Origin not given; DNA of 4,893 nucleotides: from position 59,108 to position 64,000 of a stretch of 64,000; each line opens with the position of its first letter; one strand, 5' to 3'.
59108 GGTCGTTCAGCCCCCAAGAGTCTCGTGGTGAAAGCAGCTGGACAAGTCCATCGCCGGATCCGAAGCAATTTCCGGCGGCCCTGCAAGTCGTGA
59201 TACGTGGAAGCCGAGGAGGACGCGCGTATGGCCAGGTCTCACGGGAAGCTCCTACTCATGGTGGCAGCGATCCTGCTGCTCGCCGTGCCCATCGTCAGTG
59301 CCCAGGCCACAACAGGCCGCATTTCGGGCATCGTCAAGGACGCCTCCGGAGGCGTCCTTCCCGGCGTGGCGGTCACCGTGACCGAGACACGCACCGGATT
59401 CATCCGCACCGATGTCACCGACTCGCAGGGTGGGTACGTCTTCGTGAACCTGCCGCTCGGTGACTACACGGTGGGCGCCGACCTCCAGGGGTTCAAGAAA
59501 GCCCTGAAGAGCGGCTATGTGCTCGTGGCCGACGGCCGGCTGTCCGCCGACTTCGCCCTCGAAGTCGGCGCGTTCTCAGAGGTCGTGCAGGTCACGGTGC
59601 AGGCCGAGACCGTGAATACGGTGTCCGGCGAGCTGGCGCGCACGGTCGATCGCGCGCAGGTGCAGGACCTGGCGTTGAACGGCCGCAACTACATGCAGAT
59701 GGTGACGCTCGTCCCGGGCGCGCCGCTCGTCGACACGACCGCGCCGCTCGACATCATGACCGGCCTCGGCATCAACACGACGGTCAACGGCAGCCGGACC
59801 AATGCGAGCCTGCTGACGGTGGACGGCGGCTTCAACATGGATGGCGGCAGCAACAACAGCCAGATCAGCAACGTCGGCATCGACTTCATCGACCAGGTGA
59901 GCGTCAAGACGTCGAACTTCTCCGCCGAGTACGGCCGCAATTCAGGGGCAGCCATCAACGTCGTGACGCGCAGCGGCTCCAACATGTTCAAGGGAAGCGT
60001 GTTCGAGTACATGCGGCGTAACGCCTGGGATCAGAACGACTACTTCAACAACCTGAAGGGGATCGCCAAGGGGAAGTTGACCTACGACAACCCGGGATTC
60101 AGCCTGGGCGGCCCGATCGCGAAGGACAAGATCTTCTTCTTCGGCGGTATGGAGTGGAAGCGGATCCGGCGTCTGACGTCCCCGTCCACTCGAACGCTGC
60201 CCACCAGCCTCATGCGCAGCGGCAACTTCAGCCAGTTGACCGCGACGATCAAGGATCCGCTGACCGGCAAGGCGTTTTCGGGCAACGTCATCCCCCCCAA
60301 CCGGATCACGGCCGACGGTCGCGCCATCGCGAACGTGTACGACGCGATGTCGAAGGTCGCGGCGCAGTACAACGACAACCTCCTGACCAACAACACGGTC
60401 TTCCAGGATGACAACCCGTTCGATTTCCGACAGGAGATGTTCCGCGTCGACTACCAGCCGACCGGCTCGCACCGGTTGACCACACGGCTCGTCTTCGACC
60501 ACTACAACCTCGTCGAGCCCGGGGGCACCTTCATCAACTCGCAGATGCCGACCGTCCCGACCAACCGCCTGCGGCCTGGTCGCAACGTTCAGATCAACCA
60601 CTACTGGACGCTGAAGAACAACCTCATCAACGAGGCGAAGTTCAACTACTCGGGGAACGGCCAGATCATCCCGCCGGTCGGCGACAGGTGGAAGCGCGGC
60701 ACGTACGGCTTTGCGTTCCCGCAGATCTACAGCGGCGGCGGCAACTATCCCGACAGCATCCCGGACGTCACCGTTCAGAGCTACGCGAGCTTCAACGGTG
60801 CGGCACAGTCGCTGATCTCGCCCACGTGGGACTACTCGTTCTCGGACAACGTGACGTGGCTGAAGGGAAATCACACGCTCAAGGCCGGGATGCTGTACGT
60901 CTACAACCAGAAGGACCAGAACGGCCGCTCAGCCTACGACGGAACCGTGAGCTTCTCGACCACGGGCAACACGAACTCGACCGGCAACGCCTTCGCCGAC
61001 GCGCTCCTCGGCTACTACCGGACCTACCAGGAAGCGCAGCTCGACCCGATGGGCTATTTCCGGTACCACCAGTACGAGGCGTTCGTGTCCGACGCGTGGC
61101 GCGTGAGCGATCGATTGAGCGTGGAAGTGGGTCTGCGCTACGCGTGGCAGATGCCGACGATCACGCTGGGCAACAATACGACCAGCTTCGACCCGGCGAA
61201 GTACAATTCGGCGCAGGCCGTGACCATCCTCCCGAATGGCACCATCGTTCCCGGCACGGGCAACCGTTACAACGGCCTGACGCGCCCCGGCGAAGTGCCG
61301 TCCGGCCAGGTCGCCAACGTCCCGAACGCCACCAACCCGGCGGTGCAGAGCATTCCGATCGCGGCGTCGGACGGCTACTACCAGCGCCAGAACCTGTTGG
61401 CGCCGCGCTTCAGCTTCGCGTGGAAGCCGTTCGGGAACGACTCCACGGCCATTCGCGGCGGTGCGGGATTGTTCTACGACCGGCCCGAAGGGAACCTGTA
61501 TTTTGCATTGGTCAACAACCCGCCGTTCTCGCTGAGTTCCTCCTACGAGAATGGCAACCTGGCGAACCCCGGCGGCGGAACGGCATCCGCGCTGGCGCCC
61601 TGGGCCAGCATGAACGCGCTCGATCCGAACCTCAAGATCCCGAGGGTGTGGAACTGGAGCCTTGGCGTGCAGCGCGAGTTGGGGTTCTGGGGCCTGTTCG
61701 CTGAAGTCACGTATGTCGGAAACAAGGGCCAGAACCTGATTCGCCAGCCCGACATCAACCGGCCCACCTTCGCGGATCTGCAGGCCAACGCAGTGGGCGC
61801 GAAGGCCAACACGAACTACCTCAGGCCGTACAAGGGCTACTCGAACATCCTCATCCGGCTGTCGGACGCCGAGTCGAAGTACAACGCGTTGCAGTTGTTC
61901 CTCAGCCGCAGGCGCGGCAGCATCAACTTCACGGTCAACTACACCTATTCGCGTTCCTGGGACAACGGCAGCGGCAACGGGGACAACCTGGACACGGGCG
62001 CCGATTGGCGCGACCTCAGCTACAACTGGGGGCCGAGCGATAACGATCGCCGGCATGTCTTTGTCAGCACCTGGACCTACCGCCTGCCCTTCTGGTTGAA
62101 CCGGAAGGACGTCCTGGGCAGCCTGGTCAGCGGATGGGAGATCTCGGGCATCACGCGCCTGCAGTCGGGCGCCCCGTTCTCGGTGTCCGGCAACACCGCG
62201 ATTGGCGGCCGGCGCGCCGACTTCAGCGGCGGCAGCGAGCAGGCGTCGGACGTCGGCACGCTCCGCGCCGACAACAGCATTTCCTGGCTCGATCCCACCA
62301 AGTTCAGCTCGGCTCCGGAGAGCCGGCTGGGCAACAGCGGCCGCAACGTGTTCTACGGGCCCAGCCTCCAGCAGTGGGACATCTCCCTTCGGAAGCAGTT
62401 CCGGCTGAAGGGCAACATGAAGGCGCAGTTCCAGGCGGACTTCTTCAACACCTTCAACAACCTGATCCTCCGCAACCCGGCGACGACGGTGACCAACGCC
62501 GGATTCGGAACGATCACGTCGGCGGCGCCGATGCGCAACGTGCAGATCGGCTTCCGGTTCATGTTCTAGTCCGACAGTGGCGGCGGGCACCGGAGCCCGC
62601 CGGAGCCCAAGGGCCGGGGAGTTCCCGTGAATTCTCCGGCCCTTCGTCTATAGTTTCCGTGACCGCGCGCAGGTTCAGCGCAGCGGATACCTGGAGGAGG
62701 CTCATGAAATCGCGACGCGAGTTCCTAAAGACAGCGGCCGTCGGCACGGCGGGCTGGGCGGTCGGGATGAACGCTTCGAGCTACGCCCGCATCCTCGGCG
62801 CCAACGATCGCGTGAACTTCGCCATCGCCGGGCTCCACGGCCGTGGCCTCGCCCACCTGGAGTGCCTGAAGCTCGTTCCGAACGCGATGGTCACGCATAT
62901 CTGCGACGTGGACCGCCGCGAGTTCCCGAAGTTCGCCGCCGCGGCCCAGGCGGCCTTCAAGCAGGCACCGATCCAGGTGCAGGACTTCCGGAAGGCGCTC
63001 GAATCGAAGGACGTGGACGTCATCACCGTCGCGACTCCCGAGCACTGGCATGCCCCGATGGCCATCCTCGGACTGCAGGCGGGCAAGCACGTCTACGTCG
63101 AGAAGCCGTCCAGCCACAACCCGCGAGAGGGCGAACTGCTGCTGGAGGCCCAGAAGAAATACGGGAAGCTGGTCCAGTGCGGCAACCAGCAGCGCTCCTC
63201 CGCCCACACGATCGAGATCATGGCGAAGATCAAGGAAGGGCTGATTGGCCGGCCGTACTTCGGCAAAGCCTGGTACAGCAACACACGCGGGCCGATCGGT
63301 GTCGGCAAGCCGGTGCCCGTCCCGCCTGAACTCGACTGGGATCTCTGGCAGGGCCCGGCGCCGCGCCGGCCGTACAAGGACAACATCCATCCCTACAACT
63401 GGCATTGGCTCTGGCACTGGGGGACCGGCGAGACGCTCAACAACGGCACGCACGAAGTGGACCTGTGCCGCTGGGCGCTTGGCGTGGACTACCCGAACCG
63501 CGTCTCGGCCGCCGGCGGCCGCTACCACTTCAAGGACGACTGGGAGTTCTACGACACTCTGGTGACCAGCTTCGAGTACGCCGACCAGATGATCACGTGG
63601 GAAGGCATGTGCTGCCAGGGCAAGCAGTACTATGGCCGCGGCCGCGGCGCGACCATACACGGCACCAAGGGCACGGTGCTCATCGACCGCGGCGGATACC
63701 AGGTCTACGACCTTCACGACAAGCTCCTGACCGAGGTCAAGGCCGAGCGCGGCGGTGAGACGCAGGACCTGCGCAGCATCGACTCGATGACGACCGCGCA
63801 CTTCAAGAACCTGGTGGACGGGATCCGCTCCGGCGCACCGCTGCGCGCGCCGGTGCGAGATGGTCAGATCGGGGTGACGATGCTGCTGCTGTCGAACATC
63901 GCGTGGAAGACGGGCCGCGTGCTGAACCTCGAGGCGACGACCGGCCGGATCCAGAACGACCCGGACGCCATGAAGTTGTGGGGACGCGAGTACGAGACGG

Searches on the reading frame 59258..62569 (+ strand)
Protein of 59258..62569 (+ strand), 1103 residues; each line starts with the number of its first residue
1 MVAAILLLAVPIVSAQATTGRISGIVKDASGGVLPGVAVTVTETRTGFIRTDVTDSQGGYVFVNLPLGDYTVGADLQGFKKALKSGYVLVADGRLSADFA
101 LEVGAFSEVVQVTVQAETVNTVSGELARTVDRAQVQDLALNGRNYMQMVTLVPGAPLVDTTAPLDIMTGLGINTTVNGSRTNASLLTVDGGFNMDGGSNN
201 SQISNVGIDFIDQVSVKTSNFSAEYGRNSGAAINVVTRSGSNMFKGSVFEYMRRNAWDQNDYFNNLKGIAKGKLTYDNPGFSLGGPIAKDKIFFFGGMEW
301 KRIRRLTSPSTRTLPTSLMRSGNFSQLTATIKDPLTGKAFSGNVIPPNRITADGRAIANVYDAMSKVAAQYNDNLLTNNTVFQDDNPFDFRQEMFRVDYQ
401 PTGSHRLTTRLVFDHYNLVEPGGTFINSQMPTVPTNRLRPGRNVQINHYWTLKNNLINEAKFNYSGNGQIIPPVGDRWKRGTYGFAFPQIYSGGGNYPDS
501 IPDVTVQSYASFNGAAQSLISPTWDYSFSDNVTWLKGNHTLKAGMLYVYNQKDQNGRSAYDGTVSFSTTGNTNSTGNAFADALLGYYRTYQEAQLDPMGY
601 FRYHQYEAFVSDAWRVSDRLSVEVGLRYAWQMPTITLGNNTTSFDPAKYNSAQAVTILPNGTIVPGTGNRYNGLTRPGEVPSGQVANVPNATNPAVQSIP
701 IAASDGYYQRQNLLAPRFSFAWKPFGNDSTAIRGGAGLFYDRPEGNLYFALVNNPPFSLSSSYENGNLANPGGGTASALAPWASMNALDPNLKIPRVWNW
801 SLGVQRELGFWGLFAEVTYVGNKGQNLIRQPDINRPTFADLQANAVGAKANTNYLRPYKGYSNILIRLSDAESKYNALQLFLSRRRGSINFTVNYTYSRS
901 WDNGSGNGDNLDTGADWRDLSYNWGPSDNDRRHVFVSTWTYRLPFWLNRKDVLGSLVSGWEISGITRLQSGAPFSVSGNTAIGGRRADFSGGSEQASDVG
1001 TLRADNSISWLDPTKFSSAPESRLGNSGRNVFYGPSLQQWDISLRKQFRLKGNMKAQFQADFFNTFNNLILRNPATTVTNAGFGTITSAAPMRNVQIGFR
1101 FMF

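Call 68: find_encoding_contigs(protein=window:59258-62569:+, flank=10000, max_places=2)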
Protein window:59258-62569:+ (1103 aa): 1 contig read that carries it; 1 place shown.
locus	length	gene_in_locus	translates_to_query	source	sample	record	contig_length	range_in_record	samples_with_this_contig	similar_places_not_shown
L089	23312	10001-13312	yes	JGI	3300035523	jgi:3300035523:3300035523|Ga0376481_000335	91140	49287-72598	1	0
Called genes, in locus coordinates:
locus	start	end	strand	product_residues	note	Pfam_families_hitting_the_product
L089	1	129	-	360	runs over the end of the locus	PF00294:PfkB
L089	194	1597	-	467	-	PF03446:NAD_binding_2, PF00393:6PGD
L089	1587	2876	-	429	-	PF09861:Lar_N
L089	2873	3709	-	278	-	PF00106:adh_short, PF13561:adh_short_C2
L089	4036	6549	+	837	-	PF02837:Glyco_hydro_2_N, PF00703:Glyco_hydro_2, PF02836:Glyco_hydro_2_C, PF16355:DUF4982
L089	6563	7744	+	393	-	PF05426:Alginate_lyase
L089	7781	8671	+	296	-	PF00483:NTP_transferase, PF12804:NTP_transf_3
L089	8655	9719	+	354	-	PF00288:GHMP_kinases_N, PF08544:GHMP_kinases_C (faint)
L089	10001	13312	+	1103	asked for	PF13620:CarboxypepD_reg, PF13715:CarbopepD_reg_2 (weak), PF25183:OMP_b-brl_4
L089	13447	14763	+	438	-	PF01408:GFO_IDH_MocA, PF22725:GFO_IDH_MocA_C3, PF19051:GFO_IDH_MocA_C2 (weak), PF02894:GFO_IDH_MocA_C (weak)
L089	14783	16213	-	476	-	PF02614:UxaC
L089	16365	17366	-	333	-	PF01261:AP_endonuc_2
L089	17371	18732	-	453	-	PF07690:MFS_1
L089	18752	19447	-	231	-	PF00392:GntR, PF07729:FCD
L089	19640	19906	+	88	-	-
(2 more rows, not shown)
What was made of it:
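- UxaC and an MFS transporter sit 11-16 kb from the operon on the same contig (call 68).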

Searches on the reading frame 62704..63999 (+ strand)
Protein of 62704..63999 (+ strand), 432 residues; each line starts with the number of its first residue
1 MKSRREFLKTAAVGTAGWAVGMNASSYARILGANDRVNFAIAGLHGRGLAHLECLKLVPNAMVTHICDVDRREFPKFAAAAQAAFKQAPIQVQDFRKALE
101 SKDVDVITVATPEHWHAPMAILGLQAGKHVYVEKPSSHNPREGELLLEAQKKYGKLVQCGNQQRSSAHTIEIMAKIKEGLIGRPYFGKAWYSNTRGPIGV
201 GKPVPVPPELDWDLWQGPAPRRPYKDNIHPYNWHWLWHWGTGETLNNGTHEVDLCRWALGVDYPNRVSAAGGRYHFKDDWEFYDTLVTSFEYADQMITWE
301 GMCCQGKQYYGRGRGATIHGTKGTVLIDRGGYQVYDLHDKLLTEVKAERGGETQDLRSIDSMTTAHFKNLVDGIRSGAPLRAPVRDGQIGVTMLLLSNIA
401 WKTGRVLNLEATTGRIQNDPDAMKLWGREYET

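Call 75: search_protein_families(library=pfam, proteins=[window:62704-63999:+], max_evalue=0.001)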
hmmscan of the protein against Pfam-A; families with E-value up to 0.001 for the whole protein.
window:62704-63999:+ (432 aa): 4 families
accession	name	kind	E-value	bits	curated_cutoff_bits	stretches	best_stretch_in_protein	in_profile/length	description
PF01408.29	GFO_IDH_MocA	-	3.4e-16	60.5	24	1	38-160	2-119/120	Oxidoreductase family, NAD-binding Rossmann fold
PF22725.1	GFO_IDH_MocA_C3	-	6.1e-10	39.6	27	1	224-325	30-123/124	GFO/IDH/MocA C-terminal domain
PF19051.5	GFO_IDH_MocA_C2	-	7.1e-09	36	23.3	1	202-268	44-112/254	Oxidoreductase family, C-terminal alpha/beta domain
PF02894.22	GFO_IDH_MocA_C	-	1.5e-07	31.8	22.9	1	225-387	30-196/218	Oxidoreductase family, C-terminal alpha/beta domain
